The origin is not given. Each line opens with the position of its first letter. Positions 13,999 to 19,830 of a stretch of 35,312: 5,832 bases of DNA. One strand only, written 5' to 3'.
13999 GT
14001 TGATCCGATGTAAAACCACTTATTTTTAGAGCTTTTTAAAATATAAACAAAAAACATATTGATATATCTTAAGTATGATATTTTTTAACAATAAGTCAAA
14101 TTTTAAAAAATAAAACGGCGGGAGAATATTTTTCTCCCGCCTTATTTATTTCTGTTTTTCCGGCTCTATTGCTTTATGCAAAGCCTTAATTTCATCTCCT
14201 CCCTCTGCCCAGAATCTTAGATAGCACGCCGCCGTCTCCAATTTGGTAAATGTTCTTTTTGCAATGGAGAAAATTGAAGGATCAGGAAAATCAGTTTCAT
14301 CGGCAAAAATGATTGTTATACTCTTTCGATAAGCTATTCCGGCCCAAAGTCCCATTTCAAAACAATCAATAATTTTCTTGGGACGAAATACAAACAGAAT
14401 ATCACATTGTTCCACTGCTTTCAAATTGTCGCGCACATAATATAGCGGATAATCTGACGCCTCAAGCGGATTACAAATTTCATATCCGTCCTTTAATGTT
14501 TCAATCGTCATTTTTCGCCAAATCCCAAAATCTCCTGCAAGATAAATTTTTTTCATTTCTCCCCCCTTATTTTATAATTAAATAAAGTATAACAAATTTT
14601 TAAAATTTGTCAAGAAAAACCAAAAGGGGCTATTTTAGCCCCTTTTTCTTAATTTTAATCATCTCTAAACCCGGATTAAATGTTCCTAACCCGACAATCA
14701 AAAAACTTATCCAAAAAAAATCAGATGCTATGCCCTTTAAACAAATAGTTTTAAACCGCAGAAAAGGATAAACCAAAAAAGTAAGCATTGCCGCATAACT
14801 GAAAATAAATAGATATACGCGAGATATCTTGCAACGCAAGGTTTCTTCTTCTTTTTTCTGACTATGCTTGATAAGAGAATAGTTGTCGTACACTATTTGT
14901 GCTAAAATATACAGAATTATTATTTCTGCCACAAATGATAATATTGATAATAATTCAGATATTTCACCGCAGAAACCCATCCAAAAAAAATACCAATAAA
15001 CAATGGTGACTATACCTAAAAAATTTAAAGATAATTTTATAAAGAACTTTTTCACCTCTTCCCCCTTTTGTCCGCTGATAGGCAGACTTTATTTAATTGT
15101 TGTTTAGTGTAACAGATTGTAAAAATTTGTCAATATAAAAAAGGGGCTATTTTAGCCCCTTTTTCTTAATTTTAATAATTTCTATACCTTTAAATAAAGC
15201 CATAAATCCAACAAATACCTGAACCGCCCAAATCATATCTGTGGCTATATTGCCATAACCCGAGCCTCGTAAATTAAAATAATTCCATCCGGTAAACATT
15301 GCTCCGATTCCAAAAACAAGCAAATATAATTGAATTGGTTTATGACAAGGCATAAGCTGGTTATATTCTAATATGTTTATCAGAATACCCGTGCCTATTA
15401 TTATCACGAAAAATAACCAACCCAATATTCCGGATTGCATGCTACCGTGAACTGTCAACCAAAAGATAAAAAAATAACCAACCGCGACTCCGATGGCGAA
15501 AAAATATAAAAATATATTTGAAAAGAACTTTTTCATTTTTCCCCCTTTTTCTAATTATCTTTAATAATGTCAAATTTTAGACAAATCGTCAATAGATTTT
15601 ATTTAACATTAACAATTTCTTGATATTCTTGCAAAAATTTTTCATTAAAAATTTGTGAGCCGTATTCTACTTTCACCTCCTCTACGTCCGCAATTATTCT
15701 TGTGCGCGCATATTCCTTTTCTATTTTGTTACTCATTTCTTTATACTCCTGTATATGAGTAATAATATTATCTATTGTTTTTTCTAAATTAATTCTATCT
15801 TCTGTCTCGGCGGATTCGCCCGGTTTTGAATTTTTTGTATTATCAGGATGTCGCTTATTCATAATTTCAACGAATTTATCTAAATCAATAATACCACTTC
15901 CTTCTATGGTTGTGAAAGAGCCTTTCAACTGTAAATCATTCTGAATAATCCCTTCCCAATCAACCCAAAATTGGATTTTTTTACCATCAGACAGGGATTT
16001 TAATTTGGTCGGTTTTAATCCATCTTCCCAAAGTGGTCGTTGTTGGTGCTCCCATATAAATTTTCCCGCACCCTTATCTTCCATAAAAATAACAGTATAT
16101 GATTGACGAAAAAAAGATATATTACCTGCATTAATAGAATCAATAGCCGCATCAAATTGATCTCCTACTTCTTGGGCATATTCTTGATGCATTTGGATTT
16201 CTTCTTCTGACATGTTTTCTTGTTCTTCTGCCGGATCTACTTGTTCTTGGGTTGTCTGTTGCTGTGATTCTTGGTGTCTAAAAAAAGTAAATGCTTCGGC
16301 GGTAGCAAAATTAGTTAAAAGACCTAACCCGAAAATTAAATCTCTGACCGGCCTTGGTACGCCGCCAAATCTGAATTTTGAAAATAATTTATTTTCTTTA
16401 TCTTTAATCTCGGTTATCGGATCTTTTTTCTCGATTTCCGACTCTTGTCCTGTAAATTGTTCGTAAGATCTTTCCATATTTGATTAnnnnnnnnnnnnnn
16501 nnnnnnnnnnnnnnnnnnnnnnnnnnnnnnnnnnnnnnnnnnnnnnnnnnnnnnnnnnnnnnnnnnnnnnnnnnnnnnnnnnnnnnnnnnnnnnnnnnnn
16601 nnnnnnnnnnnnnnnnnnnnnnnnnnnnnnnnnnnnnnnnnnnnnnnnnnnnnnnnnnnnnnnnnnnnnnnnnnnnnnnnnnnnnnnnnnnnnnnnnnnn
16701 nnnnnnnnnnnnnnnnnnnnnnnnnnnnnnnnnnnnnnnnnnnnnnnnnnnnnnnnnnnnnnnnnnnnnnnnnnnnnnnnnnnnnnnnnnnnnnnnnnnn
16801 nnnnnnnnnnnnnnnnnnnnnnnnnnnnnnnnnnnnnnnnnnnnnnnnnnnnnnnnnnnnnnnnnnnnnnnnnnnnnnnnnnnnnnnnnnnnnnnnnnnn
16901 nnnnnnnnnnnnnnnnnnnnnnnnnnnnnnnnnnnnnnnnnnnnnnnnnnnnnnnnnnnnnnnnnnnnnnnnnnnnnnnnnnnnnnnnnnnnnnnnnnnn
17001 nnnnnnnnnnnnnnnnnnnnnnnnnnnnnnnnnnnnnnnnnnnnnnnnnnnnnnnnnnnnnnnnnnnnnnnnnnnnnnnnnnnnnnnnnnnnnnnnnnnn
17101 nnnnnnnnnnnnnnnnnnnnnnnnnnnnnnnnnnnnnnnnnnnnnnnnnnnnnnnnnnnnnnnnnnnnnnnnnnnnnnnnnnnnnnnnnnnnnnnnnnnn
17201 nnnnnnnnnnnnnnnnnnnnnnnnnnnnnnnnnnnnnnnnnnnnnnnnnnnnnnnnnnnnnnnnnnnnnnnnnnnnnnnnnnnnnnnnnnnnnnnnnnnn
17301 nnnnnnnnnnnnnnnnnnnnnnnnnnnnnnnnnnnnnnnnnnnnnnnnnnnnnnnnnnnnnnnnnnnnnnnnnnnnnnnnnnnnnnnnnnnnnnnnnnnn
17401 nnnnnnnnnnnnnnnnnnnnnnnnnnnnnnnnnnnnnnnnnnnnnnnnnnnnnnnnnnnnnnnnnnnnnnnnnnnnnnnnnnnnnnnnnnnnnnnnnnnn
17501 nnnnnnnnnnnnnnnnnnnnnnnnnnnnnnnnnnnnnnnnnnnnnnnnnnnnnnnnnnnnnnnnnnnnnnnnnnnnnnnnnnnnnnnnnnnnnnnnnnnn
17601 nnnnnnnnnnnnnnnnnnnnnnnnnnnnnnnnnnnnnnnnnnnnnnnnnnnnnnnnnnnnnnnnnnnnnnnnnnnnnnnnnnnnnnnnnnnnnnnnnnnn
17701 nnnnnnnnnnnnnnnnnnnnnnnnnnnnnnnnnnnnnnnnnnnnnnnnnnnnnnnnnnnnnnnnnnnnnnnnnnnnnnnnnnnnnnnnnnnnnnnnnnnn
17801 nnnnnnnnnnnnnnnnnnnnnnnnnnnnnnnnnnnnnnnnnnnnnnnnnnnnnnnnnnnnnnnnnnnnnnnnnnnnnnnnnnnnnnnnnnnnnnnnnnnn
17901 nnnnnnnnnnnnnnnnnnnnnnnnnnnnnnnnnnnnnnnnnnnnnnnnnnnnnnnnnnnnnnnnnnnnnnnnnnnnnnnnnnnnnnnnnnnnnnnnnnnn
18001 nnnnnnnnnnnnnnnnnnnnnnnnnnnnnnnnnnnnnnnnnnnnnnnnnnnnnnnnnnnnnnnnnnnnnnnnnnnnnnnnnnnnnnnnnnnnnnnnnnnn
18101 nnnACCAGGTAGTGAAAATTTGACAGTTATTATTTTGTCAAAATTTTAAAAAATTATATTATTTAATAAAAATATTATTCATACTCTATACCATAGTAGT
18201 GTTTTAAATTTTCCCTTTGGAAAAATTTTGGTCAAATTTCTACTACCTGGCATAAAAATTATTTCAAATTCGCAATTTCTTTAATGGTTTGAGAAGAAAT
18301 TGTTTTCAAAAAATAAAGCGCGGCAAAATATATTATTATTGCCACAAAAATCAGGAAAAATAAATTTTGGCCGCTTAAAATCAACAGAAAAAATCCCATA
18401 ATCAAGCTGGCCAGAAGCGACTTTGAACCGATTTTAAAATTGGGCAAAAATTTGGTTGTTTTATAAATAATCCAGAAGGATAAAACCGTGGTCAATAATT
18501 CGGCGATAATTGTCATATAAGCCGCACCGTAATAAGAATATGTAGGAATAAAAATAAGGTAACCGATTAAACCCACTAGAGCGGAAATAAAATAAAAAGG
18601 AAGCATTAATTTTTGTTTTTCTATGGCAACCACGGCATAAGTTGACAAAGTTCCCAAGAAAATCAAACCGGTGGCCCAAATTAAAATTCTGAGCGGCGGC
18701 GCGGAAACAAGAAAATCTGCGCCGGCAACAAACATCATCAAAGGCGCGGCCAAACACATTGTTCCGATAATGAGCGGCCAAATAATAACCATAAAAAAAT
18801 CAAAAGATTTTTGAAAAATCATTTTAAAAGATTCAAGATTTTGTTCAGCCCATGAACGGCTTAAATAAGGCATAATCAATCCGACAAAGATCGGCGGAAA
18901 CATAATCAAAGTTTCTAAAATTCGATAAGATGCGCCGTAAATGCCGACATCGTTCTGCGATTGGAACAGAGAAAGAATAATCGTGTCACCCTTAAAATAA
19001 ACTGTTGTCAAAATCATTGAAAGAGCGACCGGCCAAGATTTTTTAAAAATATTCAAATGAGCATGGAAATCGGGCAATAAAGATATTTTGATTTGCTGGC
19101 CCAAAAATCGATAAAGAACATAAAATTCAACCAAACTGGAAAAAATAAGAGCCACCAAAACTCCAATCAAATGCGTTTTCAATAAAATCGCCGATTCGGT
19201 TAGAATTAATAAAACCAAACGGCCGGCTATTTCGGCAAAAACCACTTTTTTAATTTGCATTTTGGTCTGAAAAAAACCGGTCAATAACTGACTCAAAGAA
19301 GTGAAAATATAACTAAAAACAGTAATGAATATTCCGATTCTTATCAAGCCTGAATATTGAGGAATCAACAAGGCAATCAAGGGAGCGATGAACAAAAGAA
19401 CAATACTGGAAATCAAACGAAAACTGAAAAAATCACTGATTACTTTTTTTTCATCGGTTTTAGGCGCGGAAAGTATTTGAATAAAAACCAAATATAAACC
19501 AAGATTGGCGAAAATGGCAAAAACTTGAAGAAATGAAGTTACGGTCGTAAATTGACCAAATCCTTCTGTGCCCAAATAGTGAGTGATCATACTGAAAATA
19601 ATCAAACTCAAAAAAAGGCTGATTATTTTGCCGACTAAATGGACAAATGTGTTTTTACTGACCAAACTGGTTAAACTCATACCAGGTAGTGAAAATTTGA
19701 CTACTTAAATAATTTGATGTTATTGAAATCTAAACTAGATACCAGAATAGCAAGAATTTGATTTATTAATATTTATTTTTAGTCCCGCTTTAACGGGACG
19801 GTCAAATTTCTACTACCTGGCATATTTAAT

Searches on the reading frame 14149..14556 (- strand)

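Call 81: search_protein_families(library=pfam, proteins=[window:14149-14556:-], max_evalue=0.001)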
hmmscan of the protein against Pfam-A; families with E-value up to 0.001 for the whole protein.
window:14149-14556:- (136 aa): 1 family
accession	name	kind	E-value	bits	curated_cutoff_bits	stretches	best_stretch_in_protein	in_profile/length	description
PF15891.11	Nuc_deoxyri_tr2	-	7.7e-06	26.6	30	1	2-74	2-94/105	Nucleoside 2-deoxyribosyltransferase like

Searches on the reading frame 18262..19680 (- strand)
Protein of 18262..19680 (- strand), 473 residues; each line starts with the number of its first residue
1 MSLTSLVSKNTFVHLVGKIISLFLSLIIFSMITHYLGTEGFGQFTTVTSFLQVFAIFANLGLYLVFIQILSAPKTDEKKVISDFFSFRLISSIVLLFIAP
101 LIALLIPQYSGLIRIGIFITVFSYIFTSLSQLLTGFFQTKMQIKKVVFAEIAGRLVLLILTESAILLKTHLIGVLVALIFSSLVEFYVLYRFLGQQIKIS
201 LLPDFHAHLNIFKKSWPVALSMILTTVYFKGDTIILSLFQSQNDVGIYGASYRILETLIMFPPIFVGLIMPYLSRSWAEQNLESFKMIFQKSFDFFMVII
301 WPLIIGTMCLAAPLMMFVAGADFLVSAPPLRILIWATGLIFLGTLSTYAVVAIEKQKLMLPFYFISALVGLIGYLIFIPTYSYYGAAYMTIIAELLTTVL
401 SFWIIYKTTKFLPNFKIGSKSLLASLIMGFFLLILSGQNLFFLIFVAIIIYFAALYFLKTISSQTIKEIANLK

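Call 3: search_protein_families(library=pfam, proteins=[window:18262-19680:-], max_evalue=0.01)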
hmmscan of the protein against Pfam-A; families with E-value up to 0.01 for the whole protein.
window:18262-19680:- (473 aa): 2 families
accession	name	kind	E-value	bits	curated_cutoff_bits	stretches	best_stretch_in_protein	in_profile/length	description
PF01943.22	Polysacc_synt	-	1e-25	91.2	28.2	1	8-277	2-274/274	Polysaccharide biosynthesis protein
PF13440.11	Polysacc_synt_3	-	4.3e-19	69.3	23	1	36-327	6-292/293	Polysaccharide biosynthesis protein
